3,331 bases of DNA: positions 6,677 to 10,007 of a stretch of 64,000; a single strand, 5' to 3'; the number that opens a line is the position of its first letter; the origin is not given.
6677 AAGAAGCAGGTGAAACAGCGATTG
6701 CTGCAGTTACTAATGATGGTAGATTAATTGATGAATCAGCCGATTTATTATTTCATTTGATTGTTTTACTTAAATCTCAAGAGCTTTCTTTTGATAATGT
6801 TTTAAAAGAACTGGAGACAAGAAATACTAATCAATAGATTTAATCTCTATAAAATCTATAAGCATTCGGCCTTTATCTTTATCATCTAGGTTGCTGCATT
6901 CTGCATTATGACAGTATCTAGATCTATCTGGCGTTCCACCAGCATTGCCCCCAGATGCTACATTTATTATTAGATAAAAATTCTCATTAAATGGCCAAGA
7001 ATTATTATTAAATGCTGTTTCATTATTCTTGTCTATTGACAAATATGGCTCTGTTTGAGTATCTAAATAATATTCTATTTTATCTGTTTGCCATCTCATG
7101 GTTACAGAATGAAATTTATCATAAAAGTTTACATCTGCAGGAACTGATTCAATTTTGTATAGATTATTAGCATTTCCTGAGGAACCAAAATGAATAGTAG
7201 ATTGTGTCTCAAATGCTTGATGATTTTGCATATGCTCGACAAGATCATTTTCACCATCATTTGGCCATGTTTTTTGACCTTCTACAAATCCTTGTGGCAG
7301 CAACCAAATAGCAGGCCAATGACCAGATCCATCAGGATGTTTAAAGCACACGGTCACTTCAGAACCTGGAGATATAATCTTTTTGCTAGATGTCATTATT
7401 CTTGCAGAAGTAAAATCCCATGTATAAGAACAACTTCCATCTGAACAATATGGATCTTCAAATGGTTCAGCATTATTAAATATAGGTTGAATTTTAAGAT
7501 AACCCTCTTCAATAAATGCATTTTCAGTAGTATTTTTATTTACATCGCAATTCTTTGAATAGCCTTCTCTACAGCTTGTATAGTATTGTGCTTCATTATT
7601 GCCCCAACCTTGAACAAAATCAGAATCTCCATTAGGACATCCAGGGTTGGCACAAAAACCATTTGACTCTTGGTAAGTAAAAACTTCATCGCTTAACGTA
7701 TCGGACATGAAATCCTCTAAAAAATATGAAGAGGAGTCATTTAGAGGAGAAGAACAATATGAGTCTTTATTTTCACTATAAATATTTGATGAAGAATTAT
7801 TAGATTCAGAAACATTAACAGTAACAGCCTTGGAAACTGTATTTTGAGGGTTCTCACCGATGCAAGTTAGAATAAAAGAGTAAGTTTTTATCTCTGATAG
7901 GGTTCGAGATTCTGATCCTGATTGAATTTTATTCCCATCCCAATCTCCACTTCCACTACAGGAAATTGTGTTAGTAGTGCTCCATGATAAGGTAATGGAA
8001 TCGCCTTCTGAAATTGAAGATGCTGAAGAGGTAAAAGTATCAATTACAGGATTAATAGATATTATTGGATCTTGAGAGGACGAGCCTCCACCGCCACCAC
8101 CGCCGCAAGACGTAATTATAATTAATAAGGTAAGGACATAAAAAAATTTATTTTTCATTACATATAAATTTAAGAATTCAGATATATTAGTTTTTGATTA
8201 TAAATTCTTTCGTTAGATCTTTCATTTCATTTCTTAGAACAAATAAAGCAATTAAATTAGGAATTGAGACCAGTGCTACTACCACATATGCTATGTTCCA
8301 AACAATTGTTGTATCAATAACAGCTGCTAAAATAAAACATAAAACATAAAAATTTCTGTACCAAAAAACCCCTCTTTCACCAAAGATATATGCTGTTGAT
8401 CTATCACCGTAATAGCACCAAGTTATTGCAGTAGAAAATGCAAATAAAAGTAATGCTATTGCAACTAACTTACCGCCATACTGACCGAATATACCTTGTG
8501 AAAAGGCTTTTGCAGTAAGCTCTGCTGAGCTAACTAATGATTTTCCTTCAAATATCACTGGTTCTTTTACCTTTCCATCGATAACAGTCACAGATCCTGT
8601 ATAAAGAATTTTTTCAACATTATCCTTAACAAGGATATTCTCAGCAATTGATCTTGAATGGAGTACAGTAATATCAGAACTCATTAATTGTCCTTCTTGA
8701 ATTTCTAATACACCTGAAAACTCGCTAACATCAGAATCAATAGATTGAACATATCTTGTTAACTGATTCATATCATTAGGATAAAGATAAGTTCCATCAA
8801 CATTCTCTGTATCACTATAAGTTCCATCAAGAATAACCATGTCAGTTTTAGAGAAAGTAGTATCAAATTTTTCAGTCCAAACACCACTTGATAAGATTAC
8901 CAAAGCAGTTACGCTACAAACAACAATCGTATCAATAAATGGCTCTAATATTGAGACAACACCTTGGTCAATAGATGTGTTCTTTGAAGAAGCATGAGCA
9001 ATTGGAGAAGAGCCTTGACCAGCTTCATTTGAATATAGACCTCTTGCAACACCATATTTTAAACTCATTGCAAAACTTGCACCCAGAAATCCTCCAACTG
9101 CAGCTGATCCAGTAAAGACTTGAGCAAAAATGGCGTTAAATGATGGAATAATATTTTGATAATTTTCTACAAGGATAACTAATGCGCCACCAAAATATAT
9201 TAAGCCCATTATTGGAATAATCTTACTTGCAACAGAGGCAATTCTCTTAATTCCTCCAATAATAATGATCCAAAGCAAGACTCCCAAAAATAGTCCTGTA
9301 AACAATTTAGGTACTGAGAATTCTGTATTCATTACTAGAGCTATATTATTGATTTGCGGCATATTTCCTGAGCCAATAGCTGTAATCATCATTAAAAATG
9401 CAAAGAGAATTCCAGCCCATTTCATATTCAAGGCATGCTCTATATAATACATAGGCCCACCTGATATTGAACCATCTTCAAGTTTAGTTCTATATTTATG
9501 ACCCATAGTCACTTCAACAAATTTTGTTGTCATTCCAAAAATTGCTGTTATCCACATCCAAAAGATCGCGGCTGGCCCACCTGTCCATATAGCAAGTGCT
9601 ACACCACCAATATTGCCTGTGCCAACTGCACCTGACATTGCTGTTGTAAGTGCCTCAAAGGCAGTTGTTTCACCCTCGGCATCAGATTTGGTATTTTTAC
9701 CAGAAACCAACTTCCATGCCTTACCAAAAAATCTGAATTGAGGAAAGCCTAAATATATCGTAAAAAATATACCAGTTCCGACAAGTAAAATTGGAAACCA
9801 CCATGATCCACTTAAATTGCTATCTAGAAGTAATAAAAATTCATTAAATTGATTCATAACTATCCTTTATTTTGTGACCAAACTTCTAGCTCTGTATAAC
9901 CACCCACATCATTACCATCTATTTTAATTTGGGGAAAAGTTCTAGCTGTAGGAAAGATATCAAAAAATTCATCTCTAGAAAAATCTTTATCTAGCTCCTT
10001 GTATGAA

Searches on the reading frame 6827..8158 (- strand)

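Call 42: search_protein_families(library=pfam, proteins=[window:6827-8158:-], max_evalue=0.00001)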
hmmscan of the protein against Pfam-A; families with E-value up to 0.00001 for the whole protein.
window:6827-8158:- (443 aa): 1 family
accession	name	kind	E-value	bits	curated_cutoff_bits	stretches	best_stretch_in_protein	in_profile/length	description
PF00722.28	Glyco_hydro_16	-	8e-09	35.6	22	1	255-399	34-155/175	Glycosyl hydrolases family 16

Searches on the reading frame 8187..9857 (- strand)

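Call 42: search_protein_families(library=pfam, proteins=[window:8187-9857:-], max_evalue=0.00001)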
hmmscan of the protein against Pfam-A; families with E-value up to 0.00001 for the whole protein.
window:8187-9857:- (556 aa): 1 family
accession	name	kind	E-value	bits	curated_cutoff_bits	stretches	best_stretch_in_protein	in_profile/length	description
PF01235.23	Na_Ala_symp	-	8.7e-118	394.4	24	1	55-552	4-379/392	Sodium:alanine symporter family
